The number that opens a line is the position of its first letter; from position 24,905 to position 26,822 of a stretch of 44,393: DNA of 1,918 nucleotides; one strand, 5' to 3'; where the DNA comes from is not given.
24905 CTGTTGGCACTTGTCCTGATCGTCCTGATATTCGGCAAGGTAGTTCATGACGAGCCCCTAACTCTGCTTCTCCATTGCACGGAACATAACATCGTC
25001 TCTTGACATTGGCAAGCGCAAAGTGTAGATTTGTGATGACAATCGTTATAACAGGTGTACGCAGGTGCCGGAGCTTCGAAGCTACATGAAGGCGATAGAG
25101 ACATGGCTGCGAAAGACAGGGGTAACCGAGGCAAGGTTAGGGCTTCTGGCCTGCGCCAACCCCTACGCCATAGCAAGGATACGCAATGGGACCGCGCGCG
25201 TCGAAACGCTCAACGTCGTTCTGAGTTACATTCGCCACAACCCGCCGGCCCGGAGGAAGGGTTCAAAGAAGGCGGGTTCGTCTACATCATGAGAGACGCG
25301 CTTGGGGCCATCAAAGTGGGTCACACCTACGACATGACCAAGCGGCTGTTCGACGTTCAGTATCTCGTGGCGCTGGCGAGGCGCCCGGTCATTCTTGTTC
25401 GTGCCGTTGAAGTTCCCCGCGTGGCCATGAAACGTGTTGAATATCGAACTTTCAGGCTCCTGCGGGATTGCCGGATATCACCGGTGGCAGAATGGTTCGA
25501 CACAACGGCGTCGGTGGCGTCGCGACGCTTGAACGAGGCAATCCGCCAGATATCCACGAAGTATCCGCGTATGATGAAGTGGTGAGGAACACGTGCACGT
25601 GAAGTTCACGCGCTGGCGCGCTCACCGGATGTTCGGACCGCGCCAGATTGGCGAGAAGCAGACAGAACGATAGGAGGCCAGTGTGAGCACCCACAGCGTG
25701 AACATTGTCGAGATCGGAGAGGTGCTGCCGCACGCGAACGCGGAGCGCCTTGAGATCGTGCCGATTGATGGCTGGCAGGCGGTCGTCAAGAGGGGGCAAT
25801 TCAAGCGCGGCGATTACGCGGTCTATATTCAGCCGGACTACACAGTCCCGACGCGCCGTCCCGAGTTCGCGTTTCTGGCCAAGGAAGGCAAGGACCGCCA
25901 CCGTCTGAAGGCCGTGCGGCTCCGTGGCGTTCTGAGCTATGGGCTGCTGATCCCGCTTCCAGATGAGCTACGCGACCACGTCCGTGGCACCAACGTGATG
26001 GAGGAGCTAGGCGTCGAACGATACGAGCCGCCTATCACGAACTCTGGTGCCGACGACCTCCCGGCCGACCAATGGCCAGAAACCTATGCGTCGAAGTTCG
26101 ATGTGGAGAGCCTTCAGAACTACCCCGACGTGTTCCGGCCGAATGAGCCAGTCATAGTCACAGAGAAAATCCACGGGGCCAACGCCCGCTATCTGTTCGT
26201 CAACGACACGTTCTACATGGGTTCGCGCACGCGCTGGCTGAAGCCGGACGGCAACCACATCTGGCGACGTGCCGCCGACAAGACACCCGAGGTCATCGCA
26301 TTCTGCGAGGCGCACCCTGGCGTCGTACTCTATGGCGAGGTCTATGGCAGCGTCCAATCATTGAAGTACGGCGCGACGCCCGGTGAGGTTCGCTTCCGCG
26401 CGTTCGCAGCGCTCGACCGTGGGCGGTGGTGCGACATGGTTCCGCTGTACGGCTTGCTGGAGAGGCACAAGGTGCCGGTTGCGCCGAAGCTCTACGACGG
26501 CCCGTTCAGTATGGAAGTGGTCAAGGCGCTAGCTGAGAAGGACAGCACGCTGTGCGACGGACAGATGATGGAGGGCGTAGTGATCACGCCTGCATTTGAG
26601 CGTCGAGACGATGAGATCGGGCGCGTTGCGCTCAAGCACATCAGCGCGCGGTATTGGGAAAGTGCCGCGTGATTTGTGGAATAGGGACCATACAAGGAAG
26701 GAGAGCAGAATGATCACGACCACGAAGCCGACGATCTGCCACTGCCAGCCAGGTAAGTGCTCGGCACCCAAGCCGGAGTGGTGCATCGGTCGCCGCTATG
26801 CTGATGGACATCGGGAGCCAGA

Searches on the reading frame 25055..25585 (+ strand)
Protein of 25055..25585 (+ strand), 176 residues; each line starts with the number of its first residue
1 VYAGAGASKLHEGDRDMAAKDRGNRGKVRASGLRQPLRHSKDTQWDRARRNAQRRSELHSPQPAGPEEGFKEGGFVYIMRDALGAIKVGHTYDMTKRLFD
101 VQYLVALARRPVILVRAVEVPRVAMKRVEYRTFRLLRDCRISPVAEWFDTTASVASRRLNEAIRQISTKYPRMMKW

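Call 45: search_protein_families(library=pfam, proteins=[window:25055-25585:+], max_evalue=0.001)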
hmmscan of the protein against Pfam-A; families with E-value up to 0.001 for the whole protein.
window:25055-25585:+ (176 aa): 1 family
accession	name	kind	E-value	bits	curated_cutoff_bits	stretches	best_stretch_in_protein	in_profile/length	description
PF13455.12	MUG113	-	0.00051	21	22.3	1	87-157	2-68/73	Meiotically up-regulated gene 113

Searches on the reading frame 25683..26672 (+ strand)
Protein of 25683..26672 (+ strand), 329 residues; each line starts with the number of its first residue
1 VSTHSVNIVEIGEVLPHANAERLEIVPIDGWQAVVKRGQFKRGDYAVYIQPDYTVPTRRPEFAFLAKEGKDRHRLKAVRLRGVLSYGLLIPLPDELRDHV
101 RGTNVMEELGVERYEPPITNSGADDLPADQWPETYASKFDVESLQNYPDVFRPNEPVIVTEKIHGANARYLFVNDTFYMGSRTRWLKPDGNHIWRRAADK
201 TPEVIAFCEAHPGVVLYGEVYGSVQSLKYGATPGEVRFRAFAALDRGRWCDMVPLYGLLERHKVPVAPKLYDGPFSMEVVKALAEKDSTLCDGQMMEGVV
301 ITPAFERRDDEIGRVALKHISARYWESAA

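Call 7: search_protein_families(library=pfam, proteins=[window:25683-26672:+], max_evalue=0.01)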
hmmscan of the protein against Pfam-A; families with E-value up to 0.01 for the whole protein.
window:25683-26672:+ (329 aa): 2 families
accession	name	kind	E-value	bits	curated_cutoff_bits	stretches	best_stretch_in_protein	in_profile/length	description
PF09414.15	RNA_ligase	-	3e-21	76.7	27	1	155-318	1-169/171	RNA ligase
PF21189.3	PHA02142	-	4.3e-18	66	27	1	7-92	3-92/92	PHA02142 OB-fold domain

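Call 8: search_protein_families(library=phrogs, proteins=[window:25683-26672:+], max_evalue=0.01)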
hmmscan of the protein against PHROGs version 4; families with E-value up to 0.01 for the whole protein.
window:25683-26672:+ (329 aa): 2 families
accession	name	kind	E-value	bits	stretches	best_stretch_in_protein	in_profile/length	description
phrog_968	-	DNA, RNA and nucleotide metabolism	2.9e-40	139.4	1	4-326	9-390/398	RNA ligase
phrog_548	-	DNA, RNA and nucleotide metabolism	1.1e-13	52.1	1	147-327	23-236/341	RNA ligase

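Call 15: find_related_loci(query=window:25683-26672:+, collection=viral_contigs, flank=10000)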
Query window:25683-26672:+ (329 aa) in viral_contigs; peptide patterns used: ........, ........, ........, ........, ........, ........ (x = any residue, [..] = any of these).
12 stretches matched a pattern; 7 encode a relative of the query (tblastn E <= 1e-3); 7 distinct loci.
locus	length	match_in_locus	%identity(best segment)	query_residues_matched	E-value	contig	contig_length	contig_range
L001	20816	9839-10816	29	1-324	8e-31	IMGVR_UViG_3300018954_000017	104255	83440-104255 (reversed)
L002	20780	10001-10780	31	7-258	9e-27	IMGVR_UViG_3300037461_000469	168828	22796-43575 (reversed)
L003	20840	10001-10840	29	7-267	2e-25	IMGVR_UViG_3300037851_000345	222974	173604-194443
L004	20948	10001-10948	28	7-324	2e-24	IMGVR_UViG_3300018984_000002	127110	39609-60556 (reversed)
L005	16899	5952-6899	28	7-324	2e-24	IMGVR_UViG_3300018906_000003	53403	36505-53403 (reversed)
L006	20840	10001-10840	30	7-249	9e-22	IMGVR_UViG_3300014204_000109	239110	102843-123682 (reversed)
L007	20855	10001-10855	29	7-249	4e-22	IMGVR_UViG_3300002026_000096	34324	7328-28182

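Call 66: list_cluster_members(proteins=[window:25683-26672:+, window:26710-27012:+, window:27025-27237:+, window:27442-27639:+, window:28739-28918:+, window:29098-29295:+, window:29270-31456:-, window:31456-32868:-, window:21713-22687:+, window:5923-8130:-])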
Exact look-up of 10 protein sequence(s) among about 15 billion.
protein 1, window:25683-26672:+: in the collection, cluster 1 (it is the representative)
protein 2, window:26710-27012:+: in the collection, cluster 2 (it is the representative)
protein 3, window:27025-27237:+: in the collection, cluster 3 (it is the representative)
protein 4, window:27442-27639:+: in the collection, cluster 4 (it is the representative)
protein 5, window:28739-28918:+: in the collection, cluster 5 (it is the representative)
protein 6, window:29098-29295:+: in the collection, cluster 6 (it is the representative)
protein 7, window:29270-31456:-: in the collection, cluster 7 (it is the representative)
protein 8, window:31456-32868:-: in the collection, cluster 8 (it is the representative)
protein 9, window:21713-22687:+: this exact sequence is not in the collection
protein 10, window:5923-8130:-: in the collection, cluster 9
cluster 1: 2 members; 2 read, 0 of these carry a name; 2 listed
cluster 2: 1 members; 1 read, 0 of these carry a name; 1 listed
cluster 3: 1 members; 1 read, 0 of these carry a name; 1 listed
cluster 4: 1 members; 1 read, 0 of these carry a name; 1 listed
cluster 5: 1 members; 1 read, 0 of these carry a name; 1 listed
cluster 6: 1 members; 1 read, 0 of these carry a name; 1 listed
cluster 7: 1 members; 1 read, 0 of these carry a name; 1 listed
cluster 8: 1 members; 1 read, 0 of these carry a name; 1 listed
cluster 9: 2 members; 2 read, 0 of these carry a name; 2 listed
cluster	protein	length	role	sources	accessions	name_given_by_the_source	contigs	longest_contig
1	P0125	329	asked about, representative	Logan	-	-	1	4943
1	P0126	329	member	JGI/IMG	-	-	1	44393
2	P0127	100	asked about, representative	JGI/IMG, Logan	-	-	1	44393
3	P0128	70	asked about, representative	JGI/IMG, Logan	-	-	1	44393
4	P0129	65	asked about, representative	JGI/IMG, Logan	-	-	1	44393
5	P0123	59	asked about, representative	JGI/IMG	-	-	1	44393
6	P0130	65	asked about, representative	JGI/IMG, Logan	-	-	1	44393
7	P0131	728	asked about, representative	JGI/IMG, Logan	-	-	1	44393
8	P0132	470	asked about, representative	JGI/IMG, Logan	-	-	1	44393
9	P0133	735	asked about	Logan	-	-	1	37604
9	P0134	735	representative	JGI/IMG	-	-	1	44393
